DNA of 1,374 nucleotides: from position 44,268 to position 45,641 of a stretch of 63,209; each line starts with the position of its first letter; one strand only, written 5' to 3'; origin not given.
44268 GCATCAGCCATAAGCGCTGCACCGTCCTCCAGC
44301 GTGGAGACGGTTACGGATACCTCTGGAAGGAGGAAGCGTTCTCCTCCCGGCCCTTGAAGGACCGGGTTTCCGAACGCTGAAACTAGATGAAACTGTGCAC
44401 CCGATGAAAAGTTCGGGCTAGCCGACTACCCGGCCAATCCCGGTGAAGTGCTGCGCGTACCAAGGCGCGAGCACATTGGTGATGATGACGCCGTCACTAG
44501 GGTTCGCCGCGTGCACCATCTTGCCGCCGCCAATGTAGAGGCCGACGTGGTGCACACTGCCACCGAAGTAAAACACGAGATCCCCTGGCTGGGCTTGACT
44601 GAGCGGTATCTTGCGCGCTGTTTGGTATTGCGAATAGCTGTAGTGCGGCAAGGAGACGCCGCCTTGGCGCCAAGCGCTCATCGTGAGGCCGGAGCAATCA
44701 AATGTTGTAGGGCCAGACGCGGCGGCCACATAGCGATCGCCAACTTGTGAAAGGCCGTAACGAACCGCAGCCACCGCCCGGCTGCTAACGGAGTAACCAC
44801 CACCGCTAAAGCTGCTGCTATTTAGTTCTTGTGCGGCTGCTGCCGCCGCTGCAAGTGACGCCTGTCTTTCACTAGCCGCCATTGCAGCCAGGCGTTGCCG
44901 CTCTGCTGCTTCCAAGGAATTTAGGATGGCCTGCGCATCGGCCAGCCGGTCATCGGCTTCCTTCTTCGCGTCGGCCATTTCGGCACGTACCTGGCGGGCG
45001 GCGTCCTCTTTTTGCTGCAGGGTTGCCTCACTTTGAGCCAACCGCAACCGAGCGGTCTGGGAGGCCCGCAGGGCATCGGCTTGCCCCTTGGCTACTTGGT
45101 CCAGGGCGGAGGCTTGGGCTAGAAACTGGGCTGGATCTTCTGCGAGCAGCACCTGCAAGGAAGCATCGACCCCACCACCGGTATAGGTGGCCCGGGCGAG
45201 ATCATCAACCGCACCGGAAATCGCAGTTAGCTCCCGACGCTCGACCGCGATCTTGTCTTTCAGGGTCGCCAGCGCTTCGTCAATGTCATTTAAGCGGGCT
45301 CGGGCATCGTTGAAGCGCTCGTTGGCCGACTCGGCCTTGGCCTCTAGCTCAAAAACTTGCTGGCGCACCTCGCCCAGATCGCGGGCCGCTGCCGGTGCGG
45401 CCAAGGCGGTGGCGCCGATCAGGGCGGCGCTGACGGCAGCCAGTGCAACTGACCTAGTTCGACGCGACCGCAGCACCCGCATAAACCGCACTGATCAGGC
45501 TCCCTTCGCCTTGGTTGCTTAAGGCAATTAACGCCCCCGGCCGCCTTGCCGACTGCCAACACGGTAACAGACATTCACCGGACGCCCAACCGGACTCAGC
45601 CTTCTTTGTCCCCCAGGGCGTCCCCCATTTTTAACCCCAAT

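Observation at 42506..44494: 1.77-kb foreign islet inserted into the 3' end of the ripC-like hydrolase gene, flanked by 108-bp direct repeats that rebuild the gene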

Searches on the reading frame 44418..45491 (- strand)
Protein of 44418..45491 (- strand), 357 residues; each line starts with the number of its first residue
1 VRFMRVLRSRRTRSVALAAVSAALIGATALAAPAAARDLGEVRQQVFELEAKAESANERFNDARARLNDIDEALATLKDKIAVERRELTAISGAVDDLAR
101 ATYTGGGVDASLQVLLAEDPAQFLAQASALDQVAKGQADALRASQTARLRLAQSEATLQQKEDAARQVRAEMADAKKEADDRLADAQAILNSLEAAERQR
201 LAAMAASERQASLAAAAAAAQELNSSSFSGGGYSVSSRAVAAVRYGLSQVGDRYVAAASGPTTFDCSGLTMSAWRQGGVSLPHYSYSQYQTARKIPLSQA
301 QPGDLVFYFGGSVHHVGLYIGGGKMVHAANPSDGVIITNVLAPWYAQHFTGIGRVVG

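Call 5: search_protein_families(library=pfam, proteins=[window:44418-45491:-], max_evalue=0.01)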
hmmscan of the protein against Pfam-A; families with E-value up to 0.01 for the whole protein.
window:44418-45491:- (357 aa): 4 families
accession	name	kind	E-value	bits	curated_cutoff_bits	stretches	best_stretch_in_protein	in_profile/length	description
PF00877.26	NLPC_P60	-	2.2e-24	85.9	23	1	251-353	1-104/105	NlpC/P60 family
PF10186.14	ATG14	-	0.0024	17.5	33.2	0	146-225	73-152/347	Vacuolar sorting 38 and autophagy-related subunit 14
PF04970.19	LRAT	-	0.0032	18.2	24.3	1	299-333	2-36/120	Lecithin retinol acyltransferase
PF24627.1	PUMA_CC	-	0.0037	17.7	30.1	1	45-102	2-59/74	PUMA coiled-coil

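Call 9: search_protein_families(library=ncbifam, proteins=[window:44418-45491:-], max_evalue=1)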
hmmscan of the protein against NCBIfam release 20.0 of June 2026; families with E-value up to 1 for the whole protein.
window:44418-45491:- (357 aa): 14 families
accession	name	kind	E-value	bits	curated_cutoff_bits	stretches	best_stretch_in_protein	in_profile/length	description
NF038345.1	wall_hydro_RipC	exception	2.9e-37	128.9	425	1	7-331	5-342/362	peptidoglycan hydrolase RipC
NF046048.1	NlpC_P60_DIP1281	equivalog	5.6e-29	101.4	517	2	264-340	498-574/587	DIP1281 family NlpC/P60 protein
NF010495.0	PRK13914.1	equivalog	2e-26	93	647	1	154-355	278-481/481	invasion associated endopeptidase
NF033742.1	NlpC_p60_RipB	exception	3.6e-21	75.8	335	1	253-340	104-191/206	NlpC/P60 family peptidoglycan endopeptidase RipB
NF033741.1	NlpC_p60_RipA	exception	4.9e-20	72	625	1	256-337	358-439/457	NlpC/P60 family peptidoglycan endopeptidase RipA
NF033743.1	NlpC_inact_RipD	exception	1.6e-16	60.3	215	1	196-333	20-162/181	NlpC/P60 family peptidoglycan-binding protein RipD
NF008096.1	PRK10838.1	equivalog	2.2e-14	53.7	186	1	251-356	80-186/189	bifunctional murein DD-endopeptidase/murein LD-carboxypeptidase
NF040678.1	EntFM_CwpFM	equivalog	3e-13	49.6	720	1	238-352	311-427/430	enterotoxin EntFM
TIGR02169.1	SMC_prok_A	equivalog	9.2e-05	20.3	729.4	1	30-200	337-503/1165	chromosome segregation protein SMC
TIGR02168.1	SMC_prok_B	equivalog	0.00015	19.6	567.35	1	37-216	679-958/1181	chromosome segregation protein SMC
NF002244.0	PRK01156.1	equivalog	0.19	9.8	847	1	41-100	664-723/895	DNA double-strand break repair ATPase Rad50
TIGR04211.1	SH3_and_anchor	equivalog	0.24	11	65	1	33-93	62-122/198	TIGR04211 family SH3 domain-containing protein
NF047368.1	collar_FlbB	equivalog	0.4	10.4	110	0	146-205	71-129/193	periplasmic-type flagellar collar protein FlbB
NF041035.1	Rad50_Halo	equivalog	0.71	8.1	1000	0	43-203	229-424/883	DNA double-strand break repair ATPase Rad50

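Call 13: find_encoding_contigs(protein=window:44418-45491:-, flank=6000, max_places=10)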
Protein window:44418-45491:- (357 aa): 22 contigs read that carry it; 3 places shown.
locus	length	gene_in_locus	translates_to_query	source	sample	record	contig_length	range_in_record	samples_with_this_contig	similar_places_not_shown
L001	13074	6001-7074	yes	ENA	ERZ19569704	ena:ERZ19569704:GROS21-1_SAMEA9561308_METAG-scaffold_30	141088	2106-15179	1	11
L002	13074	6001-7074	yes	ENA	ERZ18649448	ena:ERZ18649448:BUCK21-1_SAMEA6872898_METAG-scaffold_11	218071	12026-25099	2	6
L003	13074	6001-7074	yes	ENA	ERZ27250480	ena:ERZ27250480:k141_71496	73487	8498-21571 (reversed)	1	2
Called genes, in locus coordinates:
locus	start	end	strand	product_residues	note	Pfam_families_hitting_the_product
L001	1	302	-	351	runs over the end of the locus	PF19297:QcrA_N, PF00355:Rieske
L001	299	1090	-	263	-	PF14495:Cytochrom_C550 (faint), PF00034:Cytochrom_C, PF13442:Cytochrome_CBB3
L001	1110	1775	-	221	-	PF00510:COX3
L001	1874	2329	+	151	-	-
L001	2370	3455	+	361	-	PF02885:Glycos_trans_3N, PF00591:Glycos_transf_3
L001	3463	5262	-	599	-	PF00929:RNase_T, PF01541:GIY-YIG (weak), PF27096:UvrC_M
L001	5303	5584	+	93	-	-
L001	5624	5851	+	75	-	-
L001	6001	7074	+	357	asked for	PF00877:NLPC_P60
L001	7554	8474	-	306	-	-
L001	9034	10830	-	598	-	PF00501:AMP-binding, PF23562:AMP-binding_C_3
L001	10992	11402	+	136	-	-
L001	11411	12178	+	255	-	PF00149:Metallophos (faint)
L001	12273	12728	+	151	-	PF10604:Polyketide_cyc2, PF03364:Polyketide_cyc, PF10698:DUF2505 (weak)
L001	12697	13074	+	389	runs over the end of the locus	PF00142:Fer4_NifH (faint), PF01656:CbiA (weak), PF02374:ArsA_ATPase, PF10609:ParA (weak), PF17886:ArsA_HSP20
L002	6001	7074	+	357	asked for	PF00877:NLPC_P60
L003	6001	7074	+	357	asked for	PF00877:NLPC_P60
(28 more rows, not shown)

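Call 18: find_related_loci(query=window:44418-45491:-, collection=genome_contigs, flank=6000)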
Query window:44418-45491:- (357 aa) in genome_contigs; peptide patterns used: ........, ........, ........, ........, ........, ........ (x = any residue, [..] = any of these).
599 stretches matched a pattern (row limit reached: there are more); 7 encode a relative of the query (tblastn E <= 1e-3); 7 distinct loci.
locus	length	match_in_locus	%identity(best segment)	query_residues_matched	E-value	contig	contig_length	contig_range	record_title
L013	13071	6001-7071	85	4-357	0e+0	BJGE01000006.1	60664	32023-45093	Actinomycetes bacterium LBMAG_Actinobacteria_hypo.bin8_acSTL DNA, sequence006, whole genome shotgun sequence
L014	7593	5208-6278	83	1-357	0e+0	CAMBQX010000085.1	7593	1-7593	MAG: Bifidobacterium breve isolate MsH-30apr19-154 genome assembly, contig: MsH-30apr19-C21949, whole genome shotgun seq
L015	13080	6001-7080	84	1-357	0e+0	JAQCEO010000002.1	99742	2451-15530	MAG: Actinomycetota bacterium isolate casp40-mb.119 NODE_380_length_99742_cov_0.131991, whole genome shotgun sequence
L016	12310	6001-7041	88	11-357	2e-177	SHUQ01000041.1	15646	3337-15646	MAG: Candidatus Nanopelagicales bacterium isolate Baikal-deep-G14 BACOMB-C18089, whole genome shotgun sequence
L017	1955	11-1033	65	24-357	4e-133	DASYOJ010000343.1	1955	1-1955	MAG TPA_asm: Candidatus Nanopelagicales bacterium isolate SMAG_U4426 k141_78584, whole genome shotgun sequence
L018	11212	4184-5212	63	22-357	2e-124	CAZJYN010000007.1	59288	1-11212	MAG TPA_asm: uncultured Rubrivirga sp. isolate binchicken_co13_113 genome assembly, contig: NODE_404_length_59288_cov_9.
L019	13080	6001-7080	62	5-357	1e-125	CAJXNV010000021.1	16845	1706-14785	MAG TPA_asm: uncultured actinobacterium isolate SRR4030062_bin.39_MetaBAT_v2.12.1_MAG genome assembly, contig: NODE_1262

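Call 26: find_related_loci(query=window:44418-45491:-, collection=metagenome_contigs, flank=4500)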
Query window:44418-45491:- (357 aa) in metagenome_contigs; peptide patterns used: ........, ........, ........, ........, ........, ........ (x = any residue, [..] = any of these).
599 stretches matched a pattern (row limit reached: there are more); 7 encode a relative of the query (tblastn E <= 1e-3); 7 distinct loci.
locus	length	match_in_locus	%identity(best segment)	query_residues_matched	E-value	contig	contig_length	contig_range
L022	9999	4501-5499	94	25-357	0e+0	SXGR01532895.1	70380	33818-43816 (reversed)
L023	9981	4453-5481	64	22-357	3e-128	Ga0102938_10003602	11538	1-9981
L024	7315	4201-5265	63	10-357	6e-127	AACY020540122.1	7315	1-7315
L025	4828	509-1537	63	22-357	6e-125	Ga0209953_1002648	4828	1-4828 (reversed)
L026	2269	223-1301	60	5-357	2e-104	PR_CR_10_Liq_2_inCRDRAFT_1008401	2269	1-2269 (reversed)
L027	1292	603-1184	58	12-204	2e-56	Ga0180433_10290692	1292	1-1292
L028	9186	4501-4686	40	264-328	5e-11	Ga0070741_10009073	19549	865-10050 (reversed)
